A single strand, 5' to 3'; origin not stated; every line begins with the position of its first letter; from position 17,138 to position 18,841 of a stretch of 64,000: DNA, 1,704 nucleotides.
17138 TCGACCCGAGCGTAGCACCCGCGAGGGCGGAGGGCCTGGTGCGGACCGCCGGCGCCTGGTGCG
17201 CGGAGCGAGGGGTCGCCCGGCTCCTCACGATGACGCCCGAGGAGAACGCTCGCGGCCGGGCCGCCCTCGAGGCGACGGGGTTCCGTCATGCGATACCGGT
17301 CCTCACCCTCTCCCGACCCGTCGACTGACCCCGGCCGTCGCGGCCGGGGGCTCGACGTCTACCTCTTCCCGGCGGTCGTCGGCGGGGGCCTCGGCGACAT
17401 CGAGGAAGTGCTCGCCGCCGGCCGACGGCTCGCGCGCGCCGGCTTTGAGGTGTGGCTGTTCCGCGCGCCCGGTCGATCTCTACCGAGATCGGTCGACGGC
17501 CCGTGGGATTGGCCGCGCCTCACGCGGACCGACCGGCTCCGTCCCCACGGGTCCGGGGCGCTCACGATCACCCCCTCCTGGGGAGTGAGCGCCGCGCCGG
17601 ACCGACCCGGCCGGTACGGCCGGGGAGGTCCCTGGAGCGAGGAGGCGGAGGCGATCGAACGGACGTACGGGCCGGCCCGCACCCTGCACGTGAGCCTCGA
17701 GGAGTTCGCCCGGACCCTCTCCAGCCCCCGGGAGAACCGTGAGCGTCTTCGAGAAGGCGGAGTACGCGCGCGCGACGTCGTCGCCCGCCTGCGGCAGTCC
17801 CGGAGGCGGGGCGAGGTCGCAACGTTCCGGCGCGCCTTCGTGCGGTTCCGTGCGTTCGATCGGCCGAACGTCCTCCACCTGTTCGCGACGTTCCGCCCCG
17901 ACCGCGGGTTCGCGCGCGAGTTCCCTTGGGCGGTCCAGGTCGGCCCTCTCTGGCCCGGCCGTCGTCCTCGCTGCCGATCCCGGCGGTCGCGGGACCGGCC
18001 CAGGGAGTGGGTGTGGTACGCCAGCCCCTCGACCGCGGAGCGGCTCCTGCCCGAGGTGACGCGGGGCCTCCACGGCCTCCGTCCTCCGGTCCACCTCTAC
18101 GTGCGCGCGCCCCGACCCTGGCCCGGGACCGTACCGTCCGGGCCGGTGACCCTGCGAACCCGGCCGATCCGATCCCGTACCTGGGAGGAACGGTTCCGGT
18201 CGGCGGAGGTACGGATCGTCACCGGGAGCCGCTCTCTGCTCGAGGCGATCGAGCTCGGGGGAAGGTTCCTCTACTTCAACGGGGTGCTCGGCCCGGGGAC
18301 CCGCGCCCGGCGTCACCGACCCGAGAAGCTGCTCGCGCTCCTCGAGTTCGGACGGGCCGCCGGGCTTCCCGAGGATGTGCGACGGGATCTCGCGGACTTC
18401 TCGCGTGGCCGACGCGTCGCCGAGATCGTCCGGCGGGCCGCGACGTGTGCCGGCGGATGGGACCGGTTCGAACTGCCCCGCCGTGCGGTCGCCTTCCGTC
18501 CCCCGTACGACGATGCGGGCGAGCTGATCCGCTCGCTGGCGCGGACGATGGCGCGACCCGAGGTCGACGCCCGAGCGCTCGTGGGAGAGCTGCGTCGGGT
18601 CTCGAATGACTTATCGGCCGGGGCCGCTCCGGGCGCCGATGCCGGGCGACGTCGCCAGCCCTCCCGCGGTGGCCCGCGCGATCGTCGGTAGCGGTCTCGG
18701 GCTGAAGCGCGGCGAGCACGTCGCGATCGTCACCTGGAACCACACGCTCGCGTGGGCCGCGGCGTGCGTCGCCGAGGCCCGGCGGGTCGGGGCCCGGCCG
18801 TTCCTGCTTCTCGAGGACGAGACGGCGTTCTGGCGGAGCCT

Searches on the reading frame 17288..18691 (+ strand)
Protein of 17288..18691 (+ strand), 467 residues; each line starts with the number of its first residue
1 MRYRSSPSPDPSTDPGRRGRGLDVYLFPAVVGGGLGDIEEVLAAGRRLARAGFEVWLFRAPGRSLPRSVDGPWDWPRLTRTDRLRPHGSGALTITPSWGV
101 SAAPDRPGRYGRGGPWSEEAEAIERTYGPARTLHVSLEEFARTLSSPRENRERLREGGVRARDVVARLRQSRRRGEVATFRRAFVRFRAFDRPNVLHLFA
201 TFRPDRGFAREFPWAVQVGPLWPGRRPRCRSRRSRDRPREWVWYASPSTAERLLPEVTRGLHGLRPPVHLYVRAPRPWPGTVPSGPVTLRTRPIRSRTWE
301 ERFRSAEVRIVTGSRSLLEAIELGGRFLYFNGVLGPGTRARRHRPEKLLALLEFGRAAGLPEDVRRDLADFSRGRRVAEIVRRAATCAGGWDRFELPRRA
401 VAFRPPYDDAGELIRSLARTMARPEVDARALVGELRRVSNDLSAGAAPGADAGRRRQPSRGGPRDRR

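Call 11: search_protein_families(library=pfam, proteins=[window:17288-18691:+], max_evalue=0.01)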
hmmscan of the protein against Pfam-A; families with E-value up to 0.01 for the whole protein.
window:17288-18691:+ (467 aa): 0 families

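Call 15: search_protein_families(library=ncbifam, proteins=[window:17288-18691:+], max_evalue=0.001)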
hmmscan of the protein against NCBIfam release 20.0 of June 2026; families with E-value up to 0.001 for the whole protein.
window:17288-18691:+ (467 aa): 0 families

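Call 33: search_solved_structures(query=window:17288-18691:+, max_evalue=1)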
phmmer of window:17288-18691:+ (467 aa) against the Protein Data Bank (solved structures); distinct sequences matched with E-value up to 1: 0.

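Call 38: find_homologous_proteins(query=window:17288-18691:+)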
Query window:17288-18691:+ (467 aa): 507 proteins with E <= 0.001 among 8000 candidates; the best 120 are listed.
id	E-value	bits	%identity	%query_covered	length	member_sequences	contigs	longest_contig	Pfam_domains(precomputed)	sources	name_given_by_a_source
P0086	0.0e+0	1031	100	100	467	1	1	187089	-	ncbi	-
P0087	4.5e-221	753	77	97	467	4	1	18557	-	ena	-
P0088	6.5e-220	749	78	98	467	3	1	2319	-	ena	-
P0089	5.9e-214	729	76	97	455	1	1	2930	-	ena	-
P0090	1.0e-198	679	70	100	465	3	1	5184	-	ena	-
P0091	2.6e-172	592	67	94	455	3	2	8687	-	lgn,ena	-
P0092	2.9e-165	569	66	90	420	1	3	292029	-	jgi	jgi:hypothetical protein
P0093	8.1e-165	567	64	94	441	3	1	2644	-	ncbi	-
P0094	1.2e-163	563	65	90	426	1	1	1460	-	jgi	jgi:hypothetical protein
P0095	4.4e-163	562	64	92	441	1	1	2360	-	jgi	jgi:hypothetical protein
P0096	1.4e-162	560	64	92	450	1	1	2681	-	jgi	jgi:hypothetical protein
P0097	1.2e-161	557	65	90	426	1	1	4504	-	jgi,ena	-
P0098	2.9e-161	556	63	94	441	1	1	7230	-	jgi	jgi:hypothetical protein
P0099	4.4e-161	555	64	90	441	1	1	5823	-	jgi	jgi:hypothetical protein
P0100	6.0e-161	555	63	91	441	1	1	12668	-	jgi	jgi:hypothetical protein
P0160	3.8e-148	512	62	93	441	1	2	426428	-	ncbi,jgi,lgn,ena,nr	ncbi:MAG TPA: hypothetical protein VMI55_07600 [Thermoplasmata archaeon]|nr:hypothetical protein [Th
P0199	1.5e-145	504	59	94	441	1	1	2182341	-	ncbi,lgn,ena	-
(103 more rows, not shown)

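Call 41: find_encoding_contigs(protein=P0199, flank=10000, max_places=1)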
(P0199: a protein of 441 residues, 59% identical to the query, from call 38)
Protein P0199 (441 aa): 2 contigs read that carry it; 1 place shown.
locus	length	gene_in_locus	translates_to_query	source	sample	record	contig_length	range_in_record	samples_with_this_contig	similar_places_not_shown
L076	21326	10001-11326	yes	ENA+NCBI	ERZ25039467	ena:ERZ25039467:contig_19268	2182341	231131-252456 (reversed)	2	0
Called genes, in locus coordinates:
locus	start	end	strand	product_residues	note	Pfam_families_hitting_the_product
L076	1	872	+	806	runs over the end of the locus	PF00521:DNA_topoisoIV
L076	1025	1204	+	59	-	-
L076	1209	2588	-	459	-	PF00809:Pterin_bind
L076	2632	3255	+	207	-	-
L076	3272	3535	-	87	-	-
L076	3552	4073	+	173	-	PF01904:DUF72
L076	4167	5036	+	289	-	-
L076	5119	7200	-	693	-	-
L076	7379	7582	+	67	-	-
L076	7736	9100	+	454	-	-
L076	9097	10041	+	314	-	PF13302:Acetyltransf_3 (faint), PF00583:Acetyltransf_1, PF13673:Acetyltransf_10 (weak), PF13508:Acetyltransf_7, PF08445:FR47 (weak)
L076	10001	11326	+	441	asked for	-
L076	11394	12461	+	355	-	PF26233:NicX (faint)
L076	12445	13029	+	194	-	PF02245:Pur_DNA_glyco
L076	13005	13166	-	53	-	PF01907:Ribosomal_L37e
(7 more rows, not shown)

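Call 42: find_encoding_contigs(protein=P0160, flank=10000, max_places=1)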
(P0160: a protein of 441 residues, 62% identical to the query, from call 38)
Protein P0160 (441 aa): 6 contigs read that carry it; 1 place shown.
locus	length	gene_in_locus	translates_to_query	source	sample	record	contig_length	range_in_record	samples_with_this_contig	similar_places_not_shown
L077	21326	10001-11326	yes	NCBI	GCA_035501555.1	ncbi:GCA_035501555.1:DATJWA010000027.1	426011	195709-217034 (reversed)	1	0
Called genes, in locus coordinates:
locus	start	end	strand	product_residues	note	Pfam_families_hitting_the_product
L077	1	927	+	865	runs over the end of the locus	PF00521:DNA_topoisoIV, PF03989:DNA_gyraseA_C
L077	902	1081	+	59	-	-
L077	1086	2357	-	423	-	PF00809:Pterin_bind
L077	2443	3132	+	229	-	-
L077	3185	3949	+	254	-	PF01904:DUF72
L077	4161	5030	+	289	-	-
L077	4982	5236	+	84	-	PF26485:DUF8156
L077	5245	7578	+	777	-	PF00136:DNA_pol_B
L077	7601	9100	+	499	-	-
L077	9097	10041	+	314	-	PF00583:Acetyltransf_1, PF13673:Acetyltransf_10 (weak), PF08445:FR47 (weak), PF13508:Acetyltransf_7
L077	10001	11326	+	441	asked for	-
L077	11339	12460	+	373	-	PF02073:Peptidase_M29 (faint), PF26233:NicX (faint)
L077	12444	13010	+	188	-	PF02245:Pur_DNA_glyco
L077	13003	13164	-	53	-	PF01907:Ribosomal_L37e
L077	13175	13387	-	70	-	PF01423:LSM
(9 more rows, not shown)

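Call 56: predict_structure(alignment_id=A2)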
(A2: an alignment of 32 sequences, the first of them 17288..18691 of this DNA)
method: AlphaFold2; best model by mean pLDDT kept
length: 467 residues; sequences in the alignment: 32
mean_pLDDT: 83.4   pTM: 0.82
mean pLDDT of the five models: 83.4, 83.0, 81.6, 80.2, 79.2
residues with pLDDT >= 90: 224; 70-90: 172; 50-70: 33; < 50: 38
segments of 3 or more residues with pLDDT < 50: 1-17, 447-467
pLDDT, mean of each block of 10 residues (from residue 1): 38 47 94 78 94 95 86 88 92 92 81 89 96 94 89 86 92 92 89 95 90 94 70 67 77 89 91 81 79 84 92 87 90 68 78 90 95 92 96 85 88 96 95 92 58 38 37
secondary structure, 60 per line:
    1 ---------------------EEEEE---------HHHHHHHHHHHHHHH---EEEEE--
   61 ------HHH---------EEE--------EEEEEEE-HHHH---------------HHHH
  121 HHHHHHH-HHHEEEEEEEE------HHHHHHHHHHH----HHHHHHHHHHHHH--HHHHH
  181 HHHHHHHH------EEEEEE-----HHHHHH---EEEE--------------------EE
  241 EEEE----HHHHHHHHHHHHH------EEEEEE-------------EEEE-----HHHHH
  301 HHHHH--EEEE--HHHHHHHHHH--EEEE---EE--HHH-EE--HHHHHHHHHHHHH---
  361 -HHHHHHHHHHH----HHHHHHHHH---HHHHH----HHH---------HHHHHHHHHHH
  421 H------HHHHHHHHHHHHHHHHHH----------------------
elements in order: E22-26 H36-50 E54-58 E79-81 E90-96 H98-101 H117-127 E132-139 H146-156 H161-173 H176-188 E195-200 H206-211 E215-218 E239-244 H249-261 E268-273 E287-290 H296-305 E308-311 H314-323 E326-329 H345-357 H362-372 H377-385 H389-393 H410-421 H428-445

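Call 67: search_solved_structures(query=A2, max_evalue=10, show_alignments=3)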
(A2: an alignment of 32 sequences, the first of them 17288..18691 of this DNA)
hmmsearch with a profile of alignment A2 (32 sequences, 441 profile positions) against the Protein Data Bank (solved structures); distinct sequences matched with E-value up to 10: 8.
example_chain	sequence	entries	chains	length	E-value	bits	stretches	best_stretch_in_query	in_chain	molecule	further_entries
2ip6_A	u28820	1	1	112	0.77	11.5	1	307-398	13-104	PapB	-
3f3z_A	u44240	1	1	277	0.83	11.4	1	174-206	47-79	Calcium/calmodulin-dependent protein kinase with a kinase domain and 4 calmodulin like EF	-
2qg5_A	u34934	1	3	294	0.9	11.2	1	174-206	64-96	Calcium/calmodulin-dependent protein kinase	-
7sol_A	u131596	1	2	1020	1.6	10.5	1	210-289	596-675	Ubiquitin-like modifier-activating enzyme 6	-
7pvn_A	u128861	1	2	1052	1.6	10.4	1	210-289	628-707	Ubiquitin-like modifier-activating enzyme 6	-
9qgw_B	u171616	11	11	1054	1.9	10.2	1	210-289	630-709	Ubiquitin-like modifier-activating enzyme 6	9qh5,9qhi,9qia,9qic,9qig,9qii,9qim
9ykv_A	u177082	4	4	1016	2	10.1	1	210-289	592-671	Ubiquitin-like modifier-activating enzyme 6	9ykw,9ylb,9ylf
9xgb_A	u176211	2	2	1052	2.1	10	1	210-289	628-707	Ubiquitin-like modifier-activating enzyme 6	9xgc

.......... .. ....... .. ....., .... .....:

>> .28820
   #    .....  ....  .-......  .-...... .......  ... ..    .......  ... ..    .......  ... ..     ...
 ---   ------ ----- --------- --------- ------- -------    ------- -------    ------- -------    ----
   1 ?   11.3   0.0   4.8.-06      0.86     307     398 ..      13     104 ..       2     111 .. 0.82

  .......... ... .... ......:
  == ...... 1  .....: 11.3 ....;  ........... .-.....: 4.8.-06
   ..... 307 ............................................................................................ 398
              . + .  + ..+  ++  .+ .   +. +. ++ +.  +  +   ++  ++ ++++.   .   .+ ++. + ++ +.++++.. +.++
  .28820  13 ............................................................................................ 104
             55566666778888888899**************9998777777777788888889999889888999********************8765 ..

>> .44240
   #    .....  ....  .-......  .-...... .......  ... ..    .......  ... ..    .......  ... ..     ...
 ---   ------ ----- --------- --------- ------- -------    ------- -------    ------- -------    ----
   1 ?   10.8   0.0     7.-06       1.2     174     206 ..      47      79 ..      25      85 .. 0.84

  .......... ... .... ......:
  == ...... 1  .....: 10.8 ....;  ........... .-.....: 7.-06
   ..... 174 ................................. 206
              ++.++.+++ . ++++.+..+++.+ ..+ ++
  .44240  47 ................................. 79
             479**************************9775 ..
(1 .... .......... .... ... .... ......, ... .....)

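Call 69: search_protein_families(library=pfam, alignment_id=A2, max_evalue=1)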
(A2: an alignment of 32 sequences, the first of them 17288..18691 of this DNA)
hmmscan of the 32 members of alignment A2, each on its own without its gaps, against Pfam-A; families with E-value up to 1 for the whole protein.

A. member 1, window:17288-18691:+ (467 aa): 0 families

B. families by the number of members that match (of 32 scanned): 5 families
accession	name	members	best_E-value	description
PF13460.12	NAD_binding_10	1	0.012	NAD(P)H-binding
PF09476.15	Pilus_CpaD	1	0.1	Pilus biogenesis CpaD protein (pilus_cpaD)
PF18834.6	LPD22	1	0.17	Large polyvalent protein associated domain 22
PF09447.15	Cnl2_NKP2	1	0.25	Cnl2/NKP2 family protein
PF06073.17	DUF934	1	0.6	Bacterial protein of unknown function (DUF934)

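Call 72: find_related_loci(query=A2, collection=metagenome_contigs, flank=10000)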
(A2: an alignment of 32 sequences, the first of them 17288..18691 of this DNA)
Query A2 (467 aa) in metagenome_contigs; peptide patterns used: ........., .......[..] (x = any residue, [..] = any of these).
193 stretches matched a pattern; 160 encode a relative of the query (tblastn E <= 1e-3); the best 80 are kept; 80 distinct loci.
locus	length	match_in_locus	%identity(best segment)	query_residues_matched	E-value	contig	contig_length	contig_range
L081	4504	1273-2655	64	3-463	5e-166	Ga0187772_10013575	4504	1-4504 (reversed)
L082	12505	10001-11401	63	1-467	3e-159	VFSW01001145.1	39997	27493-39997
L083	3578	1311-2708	59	2-458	8e-159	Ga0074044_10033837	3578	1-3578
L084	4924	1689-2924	64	1-412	1e-154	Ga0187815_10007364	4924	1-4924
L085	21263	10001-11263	61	19-440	9e-150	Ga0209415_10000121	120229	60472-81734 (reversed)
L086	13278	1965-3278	61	12-450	8e-150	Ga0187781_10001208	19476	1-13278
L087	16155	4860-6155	63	1-436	2e-149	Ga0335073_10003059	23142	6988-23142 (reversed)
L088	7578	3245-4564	60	12-452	1e-149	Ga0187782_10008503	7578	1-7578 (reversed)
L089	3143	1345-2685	61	2-449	8e-156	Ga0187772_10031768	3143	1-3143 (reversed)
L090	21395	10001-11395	61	1-463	8e-149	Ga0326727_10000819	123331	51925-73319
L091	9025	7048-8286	62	21-436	3e-148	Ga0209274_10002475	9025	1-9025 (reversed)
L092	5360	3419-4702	61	12-436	7e-149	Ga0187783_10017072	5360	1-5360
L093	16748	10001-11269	60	17-437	2e-147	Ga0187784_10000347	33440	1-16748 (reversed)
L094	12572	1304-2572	60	17-437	2e-147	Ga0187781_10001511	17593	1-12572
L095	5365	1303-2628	60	4-445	3e-148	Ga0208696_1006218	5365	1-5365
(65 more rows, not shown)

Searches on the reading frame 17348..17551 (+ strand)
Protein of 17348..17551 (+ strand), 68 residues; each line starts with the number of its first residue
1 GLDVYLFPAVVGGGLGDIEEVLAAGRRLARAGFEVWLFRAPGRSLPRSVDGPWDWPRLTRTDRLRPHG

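Call 78: search_solved_structures(query=window:17348-17551:+, max_evalue=10, show_alignments=5)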
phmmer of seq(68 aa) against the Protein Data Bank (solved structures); distinct sequences matched with E-value up to 10: 2.
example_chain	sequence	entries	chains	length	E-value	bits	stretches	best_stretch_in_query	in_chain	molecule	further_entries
4d9v_A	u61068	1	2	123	0.79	13.3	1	21-64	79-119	YscD; putative type III secretion protein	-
4a0e_A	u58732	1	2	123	0.79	13.3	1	21-64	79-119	TYPE III SECRETION PROTEIN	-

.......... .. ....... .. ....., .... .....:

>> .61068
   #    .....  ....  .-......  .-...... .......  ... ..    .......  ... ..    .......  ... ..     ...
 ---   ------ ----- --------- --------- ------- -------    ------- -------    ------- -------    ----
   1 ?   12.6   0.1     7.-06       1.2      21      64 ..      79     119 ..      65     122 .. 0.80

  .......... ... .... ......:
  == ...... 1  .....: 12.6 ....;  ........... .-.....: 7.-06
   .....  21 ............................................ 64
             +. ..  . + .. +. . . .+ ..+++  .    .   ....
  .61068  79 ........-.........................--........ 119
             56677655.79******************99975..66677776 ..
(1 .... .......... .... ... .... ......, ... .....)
